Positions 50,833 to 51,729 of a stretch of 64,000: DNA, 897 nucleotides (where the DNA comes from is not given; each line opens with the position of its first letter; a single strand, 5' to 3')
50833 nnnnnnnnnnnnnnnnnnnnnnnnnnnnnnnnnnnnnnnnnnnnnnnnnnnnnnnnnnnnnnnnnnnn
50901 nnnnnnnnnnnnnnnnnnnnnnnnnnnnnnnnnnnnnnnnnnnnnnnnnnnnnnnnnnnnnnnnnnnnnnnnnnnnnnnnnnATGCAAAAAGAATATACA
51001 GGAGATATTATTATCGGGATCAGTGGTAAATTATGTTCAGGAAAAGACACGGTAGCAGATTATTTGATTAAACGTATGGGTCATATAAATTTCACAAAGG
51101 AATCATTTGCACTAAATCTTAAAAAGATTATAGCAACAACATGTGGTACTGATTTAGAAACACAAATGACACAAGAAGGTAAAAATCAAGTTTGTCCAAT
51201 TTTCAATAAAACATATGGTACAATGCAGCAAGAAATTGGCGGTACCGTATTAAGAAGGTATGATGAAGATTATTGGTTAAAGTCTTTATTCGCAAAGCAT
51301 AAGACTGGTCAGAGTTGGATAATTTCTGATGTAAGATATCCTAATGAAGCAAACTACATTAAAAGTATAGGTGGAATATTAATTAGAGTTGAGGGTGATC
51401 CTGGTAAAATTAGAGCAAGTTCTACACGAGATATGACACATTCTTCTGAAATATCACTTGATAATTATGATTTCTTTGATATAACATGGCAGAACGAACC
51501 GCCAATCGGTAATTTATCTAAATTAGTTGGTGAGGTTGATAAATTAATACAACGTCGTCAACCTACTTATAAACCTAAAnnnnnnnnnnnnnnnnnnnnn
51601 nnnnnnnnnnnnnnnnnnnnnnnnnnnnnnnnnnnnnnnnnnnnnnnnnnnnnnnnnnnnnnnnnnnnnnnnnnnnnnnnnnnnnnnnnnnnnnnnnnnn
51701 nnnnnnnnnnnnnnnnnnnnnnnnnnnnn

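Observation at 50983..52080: Single-ORF fusion of a T4 gp1-like dNMP kinase with dihydrofolate reductase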

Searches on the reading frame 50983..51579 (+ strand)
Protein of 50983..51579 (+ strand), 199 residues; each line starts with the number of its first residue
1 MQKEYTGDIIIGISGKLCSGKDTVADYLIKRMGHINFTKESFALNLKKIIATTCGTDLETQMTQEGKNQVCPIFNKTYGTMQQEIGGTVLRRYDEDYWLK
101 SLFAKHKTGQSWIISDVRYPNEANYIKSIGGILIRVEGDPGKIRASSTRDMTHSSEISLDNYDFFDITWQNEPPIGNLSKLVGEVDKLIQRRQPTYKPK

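Call 7: search_solved_structures(query=window:50983-51579:+, max_evalue=10, show_alignments=3)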
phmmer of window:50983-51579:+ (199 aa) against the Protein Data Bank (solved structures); distinct sequences matched with E-value up to 10: 3.
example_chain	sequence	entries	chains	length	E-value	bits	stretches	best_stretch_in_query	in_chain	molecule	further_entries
1dek_A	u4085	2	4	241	0.04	16.7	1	82-142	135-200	DEOXYNUCLEOSIDE MONOPHOSPHATE KINASE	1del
7xnd_B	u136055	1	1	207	0.076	15.8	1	87-188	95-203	Phosphomevalonate kinase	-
8xgl_A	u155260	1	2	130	0.72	12.6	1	150-188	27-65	Necrosis-inducing secreted protein 1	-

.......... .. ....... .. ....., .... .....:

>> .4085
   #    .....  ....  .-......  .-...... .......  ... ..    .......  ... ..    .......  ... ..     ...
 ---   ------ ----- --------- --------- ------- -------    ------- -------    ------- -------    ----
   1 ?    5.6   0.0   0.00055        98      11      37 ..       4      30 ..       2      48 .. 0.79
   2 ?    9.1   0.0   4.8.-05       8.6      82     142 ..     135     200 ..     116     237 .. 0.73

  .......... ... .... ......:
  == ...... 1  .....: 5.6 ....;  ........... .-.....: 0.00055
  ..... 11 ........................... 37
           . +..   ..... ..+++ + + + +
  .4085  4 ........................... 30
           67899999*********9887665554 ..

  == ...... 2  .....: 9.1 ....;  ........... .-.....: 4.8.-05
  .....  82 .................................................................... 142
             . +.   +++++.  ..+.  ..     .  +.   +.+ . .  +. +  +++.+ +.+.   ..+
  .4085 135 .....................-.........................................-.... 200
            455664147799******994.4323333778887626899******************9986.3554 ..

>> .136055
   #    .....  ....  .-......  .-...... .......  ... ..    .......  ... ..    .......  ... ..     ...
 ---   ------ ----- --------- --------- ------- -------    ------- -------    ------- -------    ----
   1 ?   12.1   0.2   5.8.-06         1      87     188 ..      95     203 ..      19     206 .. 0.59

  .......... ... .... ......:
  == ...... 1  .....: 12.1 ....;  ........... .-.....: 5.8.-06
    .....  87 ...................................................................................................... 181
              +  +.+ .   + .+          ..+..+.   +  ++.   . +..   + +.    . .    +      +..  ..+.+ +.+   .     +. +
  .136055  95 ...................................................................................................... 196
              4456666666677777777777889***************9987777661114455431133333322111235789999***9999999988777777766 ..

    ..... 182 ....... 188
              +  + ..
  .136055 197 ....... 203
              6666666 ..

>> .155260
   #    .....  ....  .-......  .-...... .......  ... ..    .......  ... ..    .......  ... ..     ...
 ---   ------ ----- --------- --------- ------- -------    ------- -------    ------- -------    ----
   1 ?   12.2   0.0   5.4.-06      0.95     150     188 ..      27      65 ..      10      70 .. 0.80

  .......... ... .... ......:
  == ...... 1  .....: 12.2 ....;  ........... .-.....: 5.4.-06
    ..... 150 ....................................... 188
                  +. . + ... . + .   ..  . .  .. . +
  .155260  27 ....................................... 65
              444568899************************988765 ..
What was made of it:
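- On T4 gp1-type dNMP kinase (Pfam DNMK, PF21448; PHROG 139): The single sequence alone gives only E=0.04 (call 7).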

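Call 23: search_solved_structures(query=A3, max_evalue=1, show_alignments=2)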
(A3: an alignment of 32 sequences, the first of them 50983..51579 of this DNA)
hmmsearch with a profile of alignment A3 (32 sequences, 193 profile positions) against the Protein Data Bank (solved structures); distinct sequences matched with E-value up to 1: 40.
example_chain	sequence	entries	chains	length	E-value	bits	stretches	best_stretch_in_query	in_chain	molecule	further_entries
1dek_A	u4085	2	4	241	9.7e-22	81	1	3-185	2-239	DEOXYNUCLEOSIDE MONOPHOSPHATE KINASE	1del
7xnd_B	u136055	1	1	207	2e-12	50.6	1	7-187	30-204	Phosphomevalonate kinase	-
3ch4_B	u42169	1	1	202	1.4e-10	44.6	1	8-188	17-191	Phosphomevalonate kinase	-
2grj_A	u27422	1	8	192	8.2e-06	29.1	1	3-27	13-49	Dephospho-CoA kinase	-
1uf9_A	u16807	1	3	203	8.9e-06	28.9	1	3-26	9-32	TT1252 protein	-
2if2_A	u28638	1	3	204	9.2e-06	28.9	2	5-39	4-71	Dephospho-CoA kinase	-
3ozx_A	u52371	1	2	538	0.0018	21.4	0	4-26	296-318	RNase L inhibitor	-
9qlv_A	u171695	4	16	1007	0.0019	21.3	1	4-65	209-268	Disease resistance protein ADR2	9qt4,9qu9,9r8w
6tmf_d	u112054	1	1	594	0.0026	20.9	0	4-26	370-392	ATPase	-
2qg6_A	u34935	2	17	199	0.0029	20.7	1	3-27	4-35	Nicotinamide riboside kinase 1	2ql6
2p0e_A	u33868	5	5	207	0.0036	20.4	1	3-27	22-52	Nicotinamide riboside kinase 1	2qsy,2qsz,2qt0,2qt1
7nhk_0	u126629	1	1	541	0.0036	20.4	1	4-68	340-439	ABC-F type ribosomal protection protein Lsa(A)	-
6c2u_A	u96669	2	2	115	0.025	17.7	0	4-47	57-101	phosphate-loop protein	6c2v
4ttp_A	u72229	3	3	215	0.028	17.5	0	5-26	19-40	Dephospho-CoA kinase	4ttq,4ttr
3b5j_A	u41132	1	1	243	0.03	17.4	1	4-27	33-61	Alpha-hemolysin translocation ATP-binding protein hlyB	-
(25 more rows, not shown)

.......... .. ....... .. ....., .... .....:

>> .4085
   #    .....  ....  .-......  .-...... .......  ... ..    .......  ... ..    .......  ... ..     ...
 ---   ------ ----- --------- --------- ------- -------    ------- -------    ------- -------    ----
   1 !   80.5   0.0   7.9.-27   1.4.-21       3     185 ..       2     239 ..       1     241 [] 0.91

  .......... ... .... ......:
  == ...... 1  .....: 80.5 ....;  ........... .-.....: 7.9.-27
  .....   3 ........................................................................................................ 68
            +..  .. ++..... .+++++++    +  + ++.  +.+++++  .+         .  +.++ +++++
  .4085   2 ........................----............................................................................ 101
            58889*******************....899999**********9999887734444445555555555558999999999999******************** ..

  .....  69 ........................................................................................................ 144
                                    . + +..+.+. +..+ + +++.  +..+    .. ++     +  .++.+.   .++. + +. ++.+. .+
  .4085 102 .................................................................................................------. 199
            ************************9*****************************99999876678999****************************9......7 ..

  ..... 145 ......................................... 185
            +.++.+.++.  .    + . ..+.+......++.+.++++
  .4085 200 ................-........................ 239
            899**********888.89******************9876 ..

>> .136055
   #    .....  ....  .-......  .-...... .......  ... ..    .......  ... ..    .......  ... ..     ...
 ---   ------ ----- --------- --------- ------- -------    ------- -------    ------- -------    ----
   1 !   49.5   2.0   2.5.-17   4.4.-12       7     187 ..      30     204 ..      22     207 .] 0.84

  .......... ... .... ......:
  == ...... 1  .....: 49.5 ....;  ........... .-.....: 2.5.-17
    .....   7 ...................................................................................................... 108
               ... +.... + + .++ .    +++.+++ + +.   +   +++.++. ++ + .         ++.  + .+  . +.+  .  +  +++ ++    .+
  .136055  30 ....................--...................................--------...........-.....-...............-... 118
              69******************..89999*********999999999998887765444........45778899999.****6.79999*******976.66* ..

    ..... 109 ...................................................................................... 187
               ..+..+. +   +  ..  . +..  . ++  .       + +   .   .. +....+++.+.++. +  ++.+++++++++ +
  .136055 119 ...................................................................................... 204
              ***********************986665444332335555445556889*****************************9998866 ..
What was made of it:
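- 51010..51558 (+): N-terminal dNMP-kinase domain (aa 10-192) of the T4 gp1 / Pfam DNMK family. It is a minimal form without the T4 insertion. Profile A3 versus 1DEK, E=9.7e-22 (call 23).
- On T4 gp1-type dNMP kinase (Pfam DNMK, PF21448; PHROG 139): A 32-sequence profile matches 1DEK residues 2-239 of 241 at E=9.7e-22 (call 23).
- On Animal-type phosphomevalonate kinase (Pfam PF04275): The profile E-value to PMK (7xnd, 2e-12) is far weaker than to 1DEK (call 23).
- The profile match to T4 gp1 is ten orders of magnitude better than to PMK (9.7e-22 versus 2e-12; call 23).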

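Call 33: predict_structure(alignment_id=A3)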
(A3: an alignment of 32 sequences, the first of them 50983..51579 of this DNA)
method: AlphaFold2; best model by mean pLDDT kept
length: 199 residues; sequences in the alignment: 32
mean_pLDDT: 91.5   pTM: 0.85
mean pLDDT of the five models: 91.5, 91.2, 90.0, 89.5, 89.4
residues with pLDDT >= 90: 162; 70-90: 26; 50-70: 11; < 50: 0
segments of 3 or more residues with pLDDT < 50: none
pLDDT, mean of each block of 10 residues (from residue 1): 73 95 96 94 93 96 93 95 91 93 93 97 96 96 88 93 97 82 95 74
secondary structure, 60 per line:
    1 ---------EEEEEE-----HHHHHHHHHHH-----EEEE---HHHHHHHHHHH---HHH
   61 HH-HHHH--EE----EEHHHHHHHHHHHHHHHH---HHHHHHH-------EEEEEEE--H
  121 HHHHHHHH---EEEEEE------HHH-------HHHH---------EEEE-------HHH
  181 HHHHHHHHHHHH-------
elements in order: E10-15 H21-31 E37-40 H44-54 H58-62 H64-67 H78-93 H97-103 E111-117 H120-128 E132-137 H154-157 E167-170 H178-192
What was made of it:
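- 51010..51558 (+): AF2 pLDDT 91.5 (call 33).
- On T4 gp1-type dNMP kinase (Pfam DNMK, PF21448; PHROG 139): Model pLDDT 91.5 (call 33).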

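Call 37: fold_search(model_id=the predicted structure, library=pdb)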
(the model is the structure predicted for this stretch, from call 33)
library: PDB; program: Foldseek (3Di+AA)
matches with E <= 10: 1140; with E <= 0.001: 82
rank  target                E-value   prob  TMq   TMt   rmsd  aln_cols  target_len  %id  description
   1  7xnd                  4.4e-10  1.00  0.63  0.73   4.4       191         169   19  Crystal structure of Phosphomevalonate kinase from Silkworm (released 2023-05-03)
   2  3ch4                  1.1e-07  1.00  0.66  0.69   4.8       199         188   18  The Crystal Structure of Human Phosphomavelonate Kinase At 1.8 A Resolution (released 2008-07-29)
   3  1dek_A                3.5e-07  1.00  0.66  0.55   4.6       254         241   16  DEOXYNUCLEOSIDE MONOPHOSPHATE KINASE COMPLEXED WITH DEOXY-GMP (released 1997-01-11)
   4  5ycd_B                5.7e-06  1.00  0.41  0.42   9.1       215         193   15  Crystal structure of Poecilia reticulata adenylate kinase (released 2018-09-12)
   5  1t3h_A                1.2e-05  1.00  0.46  0.44   9.1       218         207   14  X-ray Structure of Dephospho-CoA Kinase from E. coli Norteast Structural Genomics Consortium Target ER57 (released 2004-05-11)
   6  5ycf_B                1.9e-05  1.00  0.50  0.52   7.1       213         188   14  Crystal structure of Xiphophorus maculatus adenylate kinase (released 2018-09-12)
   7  5xz2_A                2.5e-05  1.00  0.45  0.47   6.8       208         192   17  Crystal structure of adenylate kinase (released 2018-07-18)
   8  5ycd_A                2.8e-05  1.00  0.47  0.48   6.9       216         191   15  Crystal structure of Poecilia reticulata adenylate kinase (released 2018-09-12)
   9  5ycf_A                3.0e-05  1.00  0.40  0.42   8.6       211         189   14  Crystal structure of Xiphophorus maculatus adenylate kinase (released 2018-09-12)
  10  1dek_B                5.1e-05  1.00  0.54  0.47   8.2       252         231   15  DEOXYNUCLEOSIDE MONOPHOSPHATE KINASE COMPLEXED WITH DEOXY-GMP (released 1997-01-11)
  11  6ln3                  8.7e-05  1.00  0.44  0.43   7.6       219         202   16  Crystal structure of adenylate kinase from an extremophilic archaeon Aeropyrum pernix with ATP and AMP (released 2020-04-22)
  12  1vhl_A                9.3e-05  1.00  0.43  0.41   9.6       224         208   15  Crystal structure of dephospho-CoA kinase with adenosine-5'-diphosphate (released 2003-12-30)
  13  8dv0                  1.0e-04  1.00  0.50  0.51   7.5       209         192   11  Crystal Structure of a Dephospho-CoA kinase from Rickettsia felis (released 2022-09-28)
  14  6pjw_A                1.1e-04  1.00  0.42  0.43   7.9       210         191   16  Adenylate kinase from Methanococcus igneus - AMP bound form (released 2020-01-22)
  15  3adk                  1.2e-04  1.00  0.45  0.46   8.1       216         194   14  REFINED STRUCTURE OF PORCINE CYTOSOLIC ADENYLATE KINASE AT 2.1 ANGSTROMS RESOLUTION (released 1988-01-16)
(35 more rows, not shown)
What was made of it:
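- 51010..51558 (+): Foldseek top 3 are PMK 7xnd, PMK 3ch4 and T4 1dek (call 37).
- On T4 gp1-type dNMP kinase (Pfam DNMK, PF21448; PHROG 139): 1dek_A ranks 3rd (E=3.5e-7, TM 0.66/0.55), behind two phosphomevalonate kinases (call 37).
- Animal phosphomevalonate kinases are equally close structurally (calls 23, 37). PMK structures are the top Foldseek hits (call 37).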
